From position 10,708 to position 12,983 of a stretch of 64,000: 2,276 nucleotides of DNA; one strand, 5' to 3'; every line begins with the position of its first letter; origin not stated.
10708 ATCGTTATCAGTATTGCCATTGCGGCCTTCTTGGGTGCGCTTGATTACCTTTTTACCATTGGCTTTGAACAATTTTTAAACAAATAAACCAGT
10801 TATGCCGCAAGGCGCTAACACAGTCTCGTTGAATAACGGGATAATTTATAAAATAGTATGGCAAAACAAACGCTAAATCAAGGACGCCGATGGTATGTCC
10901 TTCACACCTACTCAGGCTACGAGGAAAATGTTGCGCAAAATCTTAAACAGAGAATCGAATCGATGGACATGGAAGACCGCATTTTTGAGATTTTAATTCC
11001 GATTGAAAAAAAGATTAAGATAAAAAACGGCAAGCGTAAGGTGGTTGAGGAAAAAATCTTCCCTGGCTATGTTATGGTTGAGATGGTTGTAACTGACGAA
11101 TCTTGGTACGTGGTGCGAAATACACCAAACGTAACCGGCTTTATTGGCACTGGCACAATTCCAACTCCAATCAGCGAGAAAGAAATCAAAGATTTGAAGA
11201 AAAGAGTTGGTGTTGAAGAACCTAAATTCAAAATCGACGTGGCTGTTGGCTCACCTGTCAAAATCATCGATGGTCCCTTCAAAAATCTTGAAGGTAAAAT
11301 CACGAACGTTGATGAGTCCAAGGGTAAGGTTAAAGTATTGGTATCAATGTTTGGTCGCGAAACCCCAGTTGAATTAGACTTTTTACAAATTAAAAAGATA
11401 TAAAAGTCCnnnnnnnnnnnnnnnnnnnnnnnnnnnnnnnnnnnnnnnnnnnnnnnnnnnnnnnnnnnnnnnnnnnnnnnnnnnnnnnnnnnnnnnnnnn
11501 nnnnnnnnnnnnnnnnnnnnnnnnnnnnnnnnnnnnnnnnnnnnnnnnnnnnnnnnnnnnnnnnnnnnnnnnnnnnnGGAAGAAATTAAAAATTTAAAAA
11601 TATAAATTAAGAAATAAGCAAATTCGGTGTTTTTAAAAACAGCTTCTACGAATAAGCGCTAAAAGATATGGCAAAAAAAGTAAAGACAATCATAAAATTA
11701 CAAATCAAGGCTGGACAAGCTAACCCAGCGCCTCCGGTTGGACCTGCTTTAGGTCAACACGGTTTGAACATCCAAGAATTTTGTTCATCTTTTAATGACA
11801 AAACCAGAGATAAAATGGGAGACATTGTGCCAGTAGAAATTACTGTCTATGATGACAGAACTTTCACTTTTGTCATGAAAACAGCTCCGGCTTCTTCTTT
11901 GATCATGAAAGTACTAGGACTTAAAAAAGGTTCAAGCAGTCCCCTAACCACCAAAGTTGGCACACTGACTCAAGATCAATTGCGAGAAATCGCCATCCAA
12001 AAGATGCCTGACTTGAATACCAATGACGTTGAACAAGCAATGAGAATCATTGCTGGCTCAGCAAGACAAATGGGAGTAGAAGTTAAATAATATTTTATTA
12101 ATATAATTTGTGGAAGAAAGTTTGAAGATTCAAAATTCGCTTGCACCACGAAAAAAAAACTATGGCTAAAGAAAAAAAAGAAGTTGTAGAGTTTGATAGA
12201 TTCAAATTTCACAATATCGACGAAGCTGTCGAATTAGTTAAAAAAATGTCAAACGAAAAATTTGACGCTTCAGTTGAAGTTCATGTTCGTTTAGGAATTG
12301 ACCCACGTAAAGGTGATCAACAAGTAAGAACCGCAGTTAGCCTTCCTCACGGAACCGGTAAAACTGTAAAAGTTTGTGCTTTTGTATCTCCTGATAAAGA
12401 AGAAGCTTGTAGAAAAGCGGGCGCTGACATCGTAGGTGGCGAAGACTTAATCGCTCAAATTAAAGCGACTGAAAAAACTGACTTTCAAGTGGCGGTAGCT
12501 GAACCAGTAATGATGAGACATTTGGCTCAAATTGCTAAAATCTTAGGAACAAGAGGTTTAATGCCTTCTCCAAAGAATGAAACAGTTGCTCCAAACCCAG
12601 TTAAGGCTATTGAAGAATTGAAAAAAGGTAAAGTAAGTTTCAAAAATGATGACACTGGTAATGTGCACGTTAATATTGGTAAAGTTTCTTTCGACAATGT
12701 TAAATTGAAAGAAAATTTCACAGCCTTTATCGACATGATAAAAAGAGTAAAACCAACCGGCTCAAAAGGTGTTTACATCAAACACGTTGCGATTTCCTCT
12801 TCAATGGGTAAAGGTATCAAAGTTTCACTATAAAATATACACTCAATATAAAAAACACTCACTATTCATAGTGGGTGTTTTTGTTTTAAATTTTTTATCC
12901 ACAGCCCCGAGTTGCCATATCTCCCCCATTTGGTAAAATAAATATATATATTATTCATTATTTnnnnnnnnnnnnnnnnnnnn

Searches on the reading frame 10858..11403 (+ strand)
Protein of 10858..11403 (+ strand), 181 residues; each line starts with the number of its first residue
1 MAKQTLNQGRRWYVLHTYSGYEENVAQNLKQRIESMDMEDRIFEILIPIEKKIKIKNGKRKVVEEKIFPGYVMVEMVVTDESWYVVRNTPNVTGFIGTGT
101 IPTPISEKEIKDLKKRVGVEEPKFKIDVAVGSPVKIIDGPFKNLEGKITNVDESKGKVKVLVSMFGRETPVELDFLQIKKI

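Call 49: search_protein_families(library=pfam, proteins=[window:10858-11403:+], max_evalue=0.0001)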
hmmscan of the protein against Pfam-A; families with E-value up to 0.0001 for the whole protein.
window:10858-11403:+ (181 aa): 2 families
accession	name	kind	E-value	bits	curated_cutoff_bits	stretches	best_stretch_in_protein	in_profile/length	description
PF02357.24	NusG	-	1.2e-31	109.5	22.2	1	11-113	2-92/93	Transcription termination factor nusG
PF00467.35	KOW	-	6.2e-07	29.4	22.3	1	134-160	5-29/32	KOW motif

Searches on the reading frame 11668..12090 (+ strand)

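Call 49: search_protein_families(library=pfam, proteins=[window:11668-12090:+], max_evalue=0.0001)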
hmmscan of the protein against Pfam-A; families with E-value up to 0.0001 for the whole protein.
window:11668-12090:+ (140 aa): 2 families
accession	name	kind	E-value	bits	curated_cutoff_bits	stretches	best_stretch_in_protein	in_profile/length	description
PF03946.19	Ribosomal_L11_N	-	8.8e-29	99.5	32.9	1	9-66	1-58/58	Ribosomal protein L11, N-terminal domain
PF00298.24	Ribosomal_L11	-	2.8e-26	92.2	21.4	1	71-139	1-69/69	Ribosomal protein L11, RNA binding domain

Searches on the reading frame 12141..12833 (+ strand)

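Call 49: search_protein_families(library=pfam, proteins=[window:12141-12833:+], max_evalue=0.0001)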
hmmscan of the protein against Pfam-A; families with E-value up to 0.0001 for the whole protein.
window:12141-12833:+ (230 aa): 1 family
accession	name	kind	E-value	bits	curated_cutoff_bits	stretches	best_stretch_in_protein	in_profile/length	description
PF00687.26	Ribosomal_L1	-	5.2e-58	196.3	32.2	1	33-223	1-197/198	Ribosomal protein L1p/L10e family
